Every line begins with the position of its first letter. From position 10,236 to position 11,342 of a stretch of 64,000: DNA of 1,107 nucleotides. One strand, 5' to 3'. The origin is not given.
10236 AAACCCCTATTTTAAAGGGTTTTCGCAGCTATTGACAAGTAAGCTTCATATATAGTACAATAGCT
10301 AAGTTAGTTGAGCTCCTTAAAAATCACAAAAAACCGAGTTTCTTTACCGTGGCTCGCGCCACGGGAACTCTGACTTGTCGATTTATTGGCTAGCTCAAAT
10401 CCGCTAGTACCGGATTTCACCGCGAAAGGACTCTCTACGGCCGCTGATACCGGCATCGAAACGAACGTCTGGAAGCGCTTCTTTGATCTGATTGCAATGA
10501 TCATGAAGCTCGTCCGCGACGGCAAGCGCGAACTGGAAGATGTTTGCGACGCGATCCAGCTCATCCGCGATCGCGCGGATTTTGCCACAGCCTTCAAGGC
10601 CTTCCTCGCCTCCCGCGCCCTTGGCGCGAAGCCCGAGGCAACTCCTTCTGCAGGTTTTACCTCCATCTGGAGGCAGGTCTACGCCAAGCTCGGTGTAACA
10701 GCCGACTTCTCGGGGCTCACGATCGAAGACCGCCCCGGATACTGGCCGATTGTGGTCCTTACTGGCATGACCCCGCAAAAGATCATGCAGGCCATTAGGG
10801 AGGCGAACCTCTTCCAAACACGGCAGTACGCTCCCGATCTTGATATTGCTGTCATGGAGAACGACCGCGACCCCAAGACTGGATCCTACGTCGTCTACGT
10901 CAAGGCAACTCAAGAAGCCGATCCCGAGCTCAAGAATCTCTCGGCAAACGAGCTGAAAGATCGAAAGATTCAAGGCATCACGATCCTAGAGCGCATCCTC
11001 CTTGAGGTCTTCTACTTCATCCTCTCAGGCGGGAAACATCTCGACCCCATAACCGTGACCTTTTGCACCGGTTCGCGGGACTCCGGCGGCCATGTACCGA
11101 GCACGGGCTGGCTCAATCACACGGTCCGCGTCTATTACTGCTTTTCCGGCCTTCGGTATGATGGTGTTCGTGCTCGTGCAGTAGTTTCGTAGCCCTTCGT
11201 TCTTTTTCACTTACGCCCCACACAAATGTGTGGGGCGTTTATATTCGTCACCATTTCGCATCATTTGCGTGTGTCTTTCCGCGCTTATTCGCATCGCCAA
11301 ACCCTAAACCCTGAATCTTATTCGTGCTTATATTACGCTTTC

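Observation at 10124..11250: Small GC-rich, codon-atypical insert with its own strong promoter, an orphan ORF and a terminator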

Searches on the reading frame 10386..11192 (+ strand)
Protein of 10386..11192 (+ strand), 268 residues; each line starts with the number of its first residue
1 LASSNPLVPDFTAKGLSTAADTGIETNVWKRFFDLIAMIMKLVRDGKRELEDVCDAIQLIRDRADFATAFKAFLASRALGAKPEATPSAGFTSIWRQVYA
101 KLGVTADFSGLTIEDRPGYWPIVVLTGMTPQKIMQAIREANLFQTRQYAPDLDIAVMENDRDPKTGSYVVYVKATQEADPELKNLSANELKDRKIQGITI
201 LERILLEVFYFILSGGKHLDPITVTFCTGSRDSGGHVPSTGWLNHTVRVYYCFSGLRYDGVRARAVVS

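Call 5: search_protein_families(library=pfam, proteins=[window:10386-11192:+], max_evalue=1)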
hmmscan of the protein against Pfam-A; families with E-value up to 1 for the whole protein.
window:10386-11192:+ (268 aa): 0 families

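Call 9: find_homologous_proteins(query=window:10386-11192:+, max_evalue=0.01)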
Query window:10386-11192:+ (268 aa): 29 proteins with E <= 0.01 among 967 candidates.
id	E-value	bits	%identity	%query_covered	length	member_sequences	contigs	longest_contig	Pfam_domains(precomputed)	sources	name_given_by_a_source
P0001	1.4e-150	517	100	86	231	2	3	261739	-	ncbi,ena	-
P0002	6.4e-80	286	60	87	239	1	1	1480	-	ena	-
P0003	5.5e-57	211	46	91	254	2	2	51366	-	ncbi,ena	-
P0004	1.4e-37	147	37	91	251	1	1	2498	-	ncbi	-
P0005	3.6e-33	132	40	76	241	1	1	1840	-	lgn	-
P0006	3.8e-33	132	45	65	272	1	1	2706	-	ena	-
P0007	1.4e-31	127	45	71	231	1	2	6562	-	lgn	-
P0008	8.6e-31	125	41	75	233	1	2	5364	-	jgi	jgi:hypothetical protein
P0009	8.9e-31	125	45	65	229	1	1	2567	-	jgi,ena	-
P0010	1.0e-29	121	46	64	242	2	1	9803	-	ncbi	-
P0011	2.6e-29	120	44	65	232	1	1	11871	-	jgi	jgi:membrane-bound inhibitor of C-type lysozyme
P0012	2.9e-29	120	40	68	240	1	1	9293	-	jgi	jgi:hypothetical protein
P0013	3.1e-29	120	41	74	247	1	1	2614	-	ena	-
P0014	1.4e-27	114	43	65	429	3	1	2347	-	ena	-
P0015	8.5e-27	112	38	64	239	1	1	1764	-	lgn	-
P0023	2.3e-23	100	45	55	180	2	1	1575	-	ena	-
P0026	2.9e-21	93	31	82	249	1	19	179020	-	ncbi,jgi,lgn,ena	ncbi:MAG: hypothetical protein ABSF52_02645 [Syntrophobacteraceae bacterium]|jgi:hypothetical protei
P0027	2.4e-20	90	36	66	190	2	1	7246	-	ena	-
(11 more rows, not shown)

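Call 10: search_protein_families(library=phrogs, proteins=[window:10386-11192:+], max_evalue=1)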
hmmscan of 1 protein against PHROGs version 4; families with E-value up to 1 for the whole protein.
window:10386-11192:+ (268 aa): 1 family
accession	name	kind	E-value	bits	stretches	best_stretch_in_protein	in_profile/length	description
phrog_36118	-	unknown function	0.044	14.9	1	167-194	14-41/107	-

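Call 11: search_protein_families(library=padloc, proteins=[window:10386-11192:+], max_evalue=1)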
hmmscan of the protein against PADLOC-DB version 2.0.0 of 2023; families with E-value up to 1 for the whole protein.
window:10386-11192:+ (268 aa): 0 families

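Call 12: search_protein_families(library=ncbifam, proteins=[window:10386-11192:+], max_evalue=1)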
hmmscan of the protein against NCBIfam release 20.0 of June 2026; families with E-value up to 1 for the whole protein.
window:10386-11192:+ (268 aa): 0 families

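Call 16: search_solved_structures(query=A1, max_evalue=10, show_alignments=2)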
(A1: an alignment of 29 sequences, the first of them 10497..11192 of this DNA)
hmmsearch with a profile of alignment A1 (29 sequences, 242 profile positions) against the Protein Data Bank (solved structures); distinct sequences matched with E-value up to 10: 1.
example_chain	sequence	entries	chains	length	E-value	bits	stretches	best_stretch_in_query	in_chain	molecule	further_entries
1jr9_A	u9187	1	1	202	1.4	12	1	125-164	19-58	manganese superoxide dismutase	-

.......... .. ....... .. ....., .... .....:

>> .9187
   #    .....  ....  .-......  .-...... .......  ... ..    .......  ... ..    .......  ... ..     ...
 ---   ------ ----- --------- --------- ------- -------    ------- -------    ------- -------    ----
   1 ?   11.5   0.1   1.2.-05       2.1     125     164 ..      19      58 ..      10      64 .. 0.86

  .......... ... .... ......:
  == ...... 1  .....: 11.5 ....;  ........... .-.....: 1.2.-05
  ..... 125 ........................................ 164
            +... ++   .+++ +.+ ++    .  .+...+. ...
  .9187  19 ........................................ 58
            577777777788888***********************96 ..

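Call 17: search_protein_families(library=pfam, alignment_id=A1, max_evalue=1)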
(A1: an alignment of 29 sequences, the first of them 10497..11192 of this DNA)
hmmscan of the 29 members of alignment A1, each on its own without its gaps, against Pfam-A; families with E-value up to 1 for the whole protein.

A. member 1, window:10497-11192:+ (231 aa): 0 families

B. families by the number of members that match (of 29 scanned): 15 families
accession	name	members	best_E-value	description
PF16309.10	DUF4951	2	0.16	Domain of unknown function (DUF4951)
PF10050.14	DUF2284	1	0.011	Predicted metal-binding protein (DUF2284)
PF23289.1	Spectrin_5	1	0.011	Guanine nucleotide exchange factor DBS-like, spectrin-like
PF09288.16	UBA_3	1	0.02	Fungal ubiquitin-associated domain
PF01533.22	Tospo_nucleocap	1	0.034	Tospovirus nucleocapsid protein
PF11767.14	SET_assoc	1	0.044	Histone lysine methyltransferase SET associated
PF04760.21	IF2_N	1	0.056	Translation initiation factor IF-2, N-terminal region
PF19835.5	SegE_GIY-YIG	1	0.1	Putative endonuclease segE, GIY-YIG domain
PF14562.12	Endonuc_BglI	1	0.1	Restriction endonuclease BglI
PF01471.23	PG_binding_1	1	0.14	Putative peptidoglycan binding domain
PF24498.1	Ig_TMEM131L_3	1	0.14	TMEM131L third Ig-like domain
PF02879.22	PGM_PMM_II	1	0.17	Phosphoglucomutase/phosphomannomutase, alpha/beta/alpha domain II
PF14128.11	DUF4295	1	0.18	Domain of unknown function (DUF4295)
PF17528.7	HdcB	1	0.2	Histidine decarboxylase maturation protein HdcB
PF24406.1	nSTAND_NTPase4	1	0.25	Novel STAND NTPase 4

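Call 18: find_encoding_contigs(protein=P0001, flank=8000, max_places=4)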
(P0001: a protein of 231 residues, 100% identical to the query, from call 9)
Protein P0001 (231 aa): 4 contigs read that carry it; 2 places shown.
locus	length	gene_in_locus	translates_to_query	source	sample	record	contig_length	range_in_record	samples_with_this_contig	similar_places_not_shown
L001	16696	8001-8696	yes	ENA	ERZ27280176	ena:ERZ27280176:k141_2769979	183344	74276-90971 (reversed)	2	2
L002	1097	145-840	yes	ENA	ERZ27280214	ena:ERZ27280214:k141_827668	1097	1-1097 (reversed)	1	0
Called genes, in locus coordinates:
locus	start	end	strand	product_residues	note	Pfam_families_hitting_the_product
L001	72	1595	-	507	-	PF12072:RNase_Y_N, PF00013:KH_1 (weak), PF01966:HD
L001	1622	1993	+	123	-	-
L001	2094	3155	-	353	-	PF00154:RecA_N, PF06745:ATPase (weak), PF08423:Rad51, PF27531:MT3502_N (faint), PF01637:ATPase_2 (faint), PF21096:RecA_C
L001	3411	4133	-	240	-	PF13413:HTH_25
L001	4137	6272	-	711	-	PF17854:FtsK_alpha, PF01580:FtsK_SpoIIIE, PF09397:FtsK_gamma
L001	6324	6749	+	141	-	PF02878:PGM_PMM_I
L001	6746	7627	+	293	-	PF02879:PGM_PMM_II, PF02880:PGM_PMM_III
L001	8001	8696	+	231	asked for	-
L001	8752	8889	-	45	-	-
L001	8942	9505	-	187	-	PF01612:DNA_pol_A_exo1 (weak)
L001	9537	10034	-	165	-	PF04308:RNaseH_like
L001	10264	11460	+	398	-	PF00266:Aminotran_5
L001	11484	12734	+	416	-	PF00089:Trypsin, PF10459:Peptidase_S46 (faint), PF13365:Trypsin_2, PF13180:PDZ_2, PF17820:PDZ_6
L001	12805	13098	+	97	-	-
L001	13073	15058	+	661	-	-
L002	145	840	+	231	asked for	-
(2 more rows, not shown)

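Call 19: find_encoding_contigs(protein=P0003, flank=8000, max_places=4)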
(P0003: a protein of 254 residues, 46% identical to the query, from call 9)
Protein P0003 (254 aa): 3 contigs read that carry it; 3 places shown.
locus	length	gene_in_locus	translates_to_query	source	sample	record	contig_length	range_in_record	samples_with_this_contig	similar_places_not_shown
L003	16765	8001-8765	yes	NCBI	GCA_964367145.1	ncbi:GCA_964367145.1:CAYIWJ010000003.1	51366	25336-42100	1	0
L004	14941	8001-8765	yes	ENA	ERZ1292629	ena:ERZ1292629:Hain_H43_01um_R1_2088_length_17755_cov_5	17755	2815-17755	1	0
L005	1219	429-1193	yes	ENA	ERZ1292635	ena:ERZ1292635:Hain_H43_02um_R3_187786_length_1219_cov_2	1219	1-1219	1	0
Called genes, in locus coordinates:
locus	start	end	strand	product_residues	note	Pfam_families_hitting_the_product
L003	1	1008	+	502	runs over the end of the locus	PF07969:Amidohydro_3 (weak)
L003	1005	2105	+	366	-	PF01098:FTSW_RODA_SPOVE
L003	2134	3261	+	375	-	PF03033:Glyco_transf_28, PF04101:Glyco_tran_28_C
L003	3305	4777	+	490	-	PF00749:tRNA-synt_1c, PF19269:Anticodon_2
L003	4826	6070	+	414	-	PF01551:Peptidase_M23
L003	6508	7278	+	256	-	-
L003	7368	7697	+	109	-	-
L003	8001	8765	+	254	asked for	-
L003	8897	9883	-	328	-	PF00389:2-Hacid_dh, PF02826:2-Hacid_dh_C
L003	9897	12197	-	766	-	PF26449:DUF8128 (weak), PF01935:DUF87 (weak), PF10412:TrwB_AAD_bind (faint), PF12696:TraG-D_C (faint)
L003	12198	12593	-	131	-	-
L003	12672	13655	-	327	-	PF01926:MMR_HSR1, PF02421:FeoB_N (weak), PF06071:YchF-GTPase_C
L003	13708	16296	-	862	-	PF00270:DEAD, PF04851:ResIII, PF18766:SWI2_SNF2, PF00271:Helicase_C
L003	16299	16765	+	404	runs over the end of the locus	PF00162:PGK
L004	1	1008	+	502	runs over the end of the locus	PF07969:Amidohydro_3 (weak)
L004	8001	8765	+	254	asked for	-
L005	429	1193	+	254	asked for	-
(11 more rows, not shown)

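Call 20: find_encoding_contigs(protein=P0026, flank=8000, max_places=6)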
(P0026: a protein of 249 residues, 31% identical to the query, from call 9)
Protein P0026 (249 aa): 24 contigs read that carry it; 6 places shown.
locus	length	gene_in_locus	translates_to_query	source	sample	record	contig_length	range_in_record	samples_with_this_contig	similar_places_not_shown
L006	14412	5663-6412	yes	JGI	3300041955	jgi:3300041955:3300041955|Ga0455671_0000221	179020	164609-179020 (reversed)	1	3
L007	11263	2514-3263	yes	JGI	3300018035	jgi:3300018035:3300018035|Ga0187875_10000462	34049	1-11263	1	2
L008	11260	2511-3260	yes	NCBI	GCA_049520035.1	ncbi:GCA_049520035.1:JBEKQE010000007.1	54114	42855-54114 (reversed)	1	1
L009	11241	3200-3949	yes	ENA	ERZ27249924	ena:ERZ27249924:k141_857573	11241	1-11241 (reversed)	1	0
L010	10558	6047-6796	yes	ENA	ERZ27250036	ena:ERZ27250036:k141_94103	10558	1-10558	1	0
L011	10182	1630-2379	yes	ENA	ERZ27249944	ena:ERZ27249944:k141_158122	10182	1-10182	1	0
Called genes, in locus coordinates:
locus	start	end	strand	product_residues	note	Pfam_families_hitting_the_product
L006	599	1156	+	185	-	PF01590:GAF, PF13185:GAF_2, PF13492:GAF_3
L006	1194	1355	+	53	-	-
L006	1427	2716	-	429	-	PF04909:Amidohydro_2 (weak)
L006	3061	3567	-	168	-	PF00239:Resolvase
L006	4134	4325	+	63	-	PF00589:Phage_integrase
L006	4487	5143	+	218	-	PF13365:Trypsin_2 (weak)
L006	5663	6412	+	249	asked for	-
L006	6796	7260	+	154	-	PF01047:MarR (weak)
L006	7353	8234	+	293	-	-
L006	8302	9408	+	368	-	PF00724:Oxidored_FMN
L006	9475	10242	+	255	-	PF00378:ECH_1, PF16113:ECH_2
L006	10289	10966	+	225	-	PF12654:DUF3786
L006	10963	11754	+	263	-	PF02596:DUF169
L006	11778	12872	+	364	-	PF12797:Fer4_2 (faint), PF12837:Fer4_6 (faint), PF13237:Fer4_10 (weak), PF14697:Fer4_21, PF25160:LdpA_Fe-S-bd (weak), PF12838:Fer4_7 (weak), PF13187:Fer4_9 (weak), PF00037:Fer4 (weak), +1 more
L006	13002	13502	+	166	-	PF07963:N_methyl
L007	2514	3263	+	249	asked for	-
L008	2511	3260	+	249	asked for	-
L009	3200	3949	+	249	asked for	-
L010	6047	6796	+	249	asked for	-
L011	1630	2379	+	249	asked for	-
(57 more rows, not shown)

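Call 21: predict_structure(alignment_id=A1)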
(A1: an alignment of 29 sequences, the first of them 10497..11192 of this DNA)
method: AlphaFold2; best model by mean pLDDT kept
length: 231 residues; sequences in the alignment: 29
mean_pLDDT: 87.1   pTM: 0.77
mean pLDDT of the five models: 87.1, 86.5, 84.3, 80.4, 78.3
residues with pLDDT >= 90: 159; 70-90: 26; 50-70: 39; < 50: 7
segments of 3 or more residues with pLDDT < 50: 44-50
pLDDT, mean of each block of 10 residues (from residue 1): 66 68 65 63 49 83 95 92 96 98 97 97 95 95 94 96 98 92 89 96 94 94 91 80
secondary structure, 60 per line:
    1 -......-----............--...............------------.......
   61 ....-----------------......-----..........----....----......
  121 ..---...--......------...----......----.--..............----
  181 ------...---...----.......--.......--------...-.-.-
elements in order: H2-7 H13-24 H27-41 H54-64 E82-87 H93-102 E107-110 H115-118 E119-122 E131-136 H150-155 H163-176 E187-189 E193-195 E200-206 E209-215 E224-226

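Call 27: find_related_loci(query=A1, collection=viral_contigs, flank=6000)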
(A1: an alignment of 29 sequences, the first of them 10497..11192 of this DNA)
Query A1 (231 aa) in viral_contigs; peptide patterns used: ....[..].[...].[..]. (x = any residue, [..] = any of these).
40 stretches matched a pattern; 5 encode a relative of the query (tblastn E <= 1e-3); 5 distinct loci.
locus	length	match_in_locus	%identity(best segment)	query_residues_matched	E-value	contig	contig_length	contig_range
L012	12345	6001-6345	45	116-231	1e-26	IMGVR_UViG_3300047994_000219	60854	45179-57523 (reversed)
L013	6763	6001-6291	50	134-231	2e-24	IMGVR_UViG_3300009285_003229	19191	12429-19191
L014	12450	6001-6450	38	78-231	3e-23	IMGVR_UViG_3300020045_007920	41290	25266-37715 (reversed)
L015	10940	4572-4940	38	105-231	5e-18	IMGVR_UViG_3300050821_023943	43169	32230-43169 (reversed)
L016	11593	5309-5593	41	136-231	4e-16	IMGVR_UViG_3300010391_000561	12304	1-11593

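Call 33: search_protein_representatives(alignment_id=A1)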
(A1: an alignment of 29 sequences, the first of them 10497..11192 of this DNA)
Query: 29 sequences, 242 profile positions. Proteins with E-value up to 0.001 (for the whole library): 2307; up to 1e-10: 1831; up to 1e-30: 1127. The best 150 are listed.
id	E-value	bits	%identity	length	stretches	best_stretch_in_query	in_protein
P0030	3.1e-88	312.1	-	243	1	5-241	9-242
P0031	4.5e-88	311.6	-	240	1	1-241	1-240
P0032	3.3e-86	305.5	-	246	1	1-241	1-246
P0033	8.4e-82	291.1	-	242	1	1-240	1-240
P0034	6.9e-81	288.1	-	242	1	1-241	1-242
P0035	7.7e-81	287.9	-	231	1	32-241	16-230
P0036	3.7e-80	285.7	-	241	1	4-241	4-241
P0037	1.8e-79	283.5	-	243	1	3-241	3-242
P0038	3.3e-79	282.6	-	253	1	16-240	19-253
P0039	4.8e-79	282.1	-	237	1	19-241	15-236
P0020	7.5e-79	281.4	-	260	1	27-241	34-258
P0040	1.7e-78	280.2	-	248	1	7-239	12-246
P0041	2.5e-78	279.7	-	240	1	1-241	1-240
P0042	3.9e-78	279.1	-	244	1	1-241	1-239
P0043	4.3e-78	278.9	-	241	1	13-241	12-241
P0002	3.1e-74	266.3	-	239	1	18-241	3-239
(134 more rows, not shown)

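Call 36: list_cluster_members(proteins=[P0001, P0003, P0004, P0010, P0026, P0014, P0023, P0027])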
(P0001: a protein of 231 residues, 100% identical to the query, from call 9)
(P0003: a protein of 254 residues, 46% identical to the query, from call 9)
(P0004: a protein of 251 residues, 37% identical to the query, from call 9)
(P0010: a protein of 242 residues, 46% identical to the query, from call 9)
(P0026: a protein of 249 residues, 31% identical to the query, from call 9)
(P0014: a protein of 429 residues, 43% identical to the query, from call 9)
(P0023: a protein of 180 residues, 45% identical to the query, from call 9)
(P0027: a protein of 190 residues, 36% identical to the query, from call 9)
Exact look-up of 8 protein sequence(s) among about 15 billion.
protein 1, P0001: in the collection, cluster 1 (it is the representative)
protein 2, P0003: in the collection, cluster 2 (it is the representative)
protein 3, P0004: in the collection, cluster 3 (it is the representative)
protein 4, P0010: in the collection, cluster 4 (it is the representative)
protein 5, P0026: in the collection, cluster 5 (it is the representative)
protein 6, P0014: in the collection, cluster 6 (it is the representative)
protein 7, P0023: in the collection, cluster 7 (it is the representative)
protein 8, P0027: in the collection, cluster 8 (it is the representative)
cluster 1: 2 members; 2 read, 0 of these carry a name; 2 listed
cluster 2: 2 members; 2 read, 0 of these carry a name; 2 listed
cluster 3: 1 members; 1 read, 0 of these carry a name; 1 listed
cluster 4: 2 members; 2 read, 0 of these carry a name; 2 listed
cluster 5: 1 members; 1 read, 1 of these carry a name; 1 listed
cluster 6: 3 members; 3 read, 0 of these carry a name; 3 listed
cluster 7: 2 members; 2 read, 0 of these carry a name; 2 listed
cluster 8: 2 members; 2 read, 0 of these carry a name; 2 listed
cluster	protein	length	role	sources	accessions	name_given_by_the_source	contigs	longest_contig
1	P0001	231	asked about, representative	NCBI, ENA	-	-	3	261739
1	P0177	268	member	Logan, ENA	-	-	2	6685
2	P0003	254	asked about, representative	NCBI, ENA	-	-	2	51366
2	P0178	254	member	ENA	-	-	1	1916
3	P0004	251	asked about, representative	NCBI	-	-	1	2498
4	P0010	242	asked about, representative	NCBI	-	-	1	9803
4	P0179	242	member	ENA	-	-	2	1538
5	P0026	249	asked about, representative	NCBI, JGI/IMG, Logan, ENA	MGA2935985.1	MAG: hypothetical protein ABSF52_02645 [Syntrophobacteraceae bacterium] | hypothetical protein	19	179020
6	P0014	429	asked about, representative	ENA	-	-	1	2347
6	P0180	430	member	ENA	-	-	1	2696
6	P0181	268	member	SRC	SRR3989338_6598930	-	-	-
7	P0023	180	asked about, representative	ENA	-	-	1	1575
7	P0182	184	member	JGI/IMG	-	-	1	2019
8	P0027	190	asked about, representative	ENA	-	-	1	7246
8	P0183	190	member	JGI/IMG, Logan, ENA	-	-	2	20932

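Call 46: find_encoding_contigs(protein=P0178, flank=3000, max_places=3)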
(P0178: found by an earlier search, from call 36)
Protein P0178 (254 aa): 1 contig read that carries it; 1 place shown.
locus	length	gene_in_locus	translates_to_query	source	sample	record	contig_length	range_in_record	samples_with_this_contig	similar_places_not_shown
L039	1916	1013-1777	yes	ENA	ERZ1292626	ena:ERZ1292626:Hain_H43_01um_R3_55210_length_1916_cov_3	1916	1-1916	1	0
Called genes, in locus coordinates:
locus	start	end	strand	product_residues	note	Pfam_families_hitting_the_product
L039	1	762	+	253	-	?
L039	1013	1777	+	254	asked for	-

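Call 47: find_encoding_contigs(protein=P0002, flank=3000, max_places=3)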
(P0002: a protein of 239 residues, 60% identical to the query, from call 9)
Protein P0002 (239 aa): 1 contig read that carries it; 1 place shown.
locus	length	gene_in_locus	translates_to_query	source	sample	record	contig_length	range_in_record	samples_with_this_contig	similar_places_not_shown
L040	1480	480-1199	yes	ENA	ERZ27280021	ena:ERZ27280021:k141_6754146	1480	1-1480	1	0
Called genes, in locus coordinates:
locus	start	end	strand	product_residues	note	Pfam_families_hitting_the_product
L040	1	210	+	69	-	?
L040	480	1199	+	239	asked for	-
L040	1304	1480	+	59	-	?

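Call 48: find_encoding_contigs(protein=P0004, flank=3000, max_places=3)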
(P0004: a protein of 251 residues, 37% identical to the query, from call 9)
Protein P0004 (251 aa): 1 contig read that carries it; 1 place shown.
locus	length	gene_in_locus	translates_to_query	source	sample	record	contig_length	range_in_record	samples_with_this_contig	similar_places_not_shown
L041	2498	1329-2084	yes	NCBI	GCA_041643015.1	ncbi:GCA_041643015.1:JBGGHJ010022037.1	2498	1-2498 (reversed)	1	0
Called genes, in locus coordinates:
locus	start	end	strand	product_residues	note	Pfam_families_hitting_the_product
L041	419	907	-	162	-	PF01371:Trp_repressor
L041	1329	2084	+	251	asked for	-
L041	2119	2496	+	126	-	?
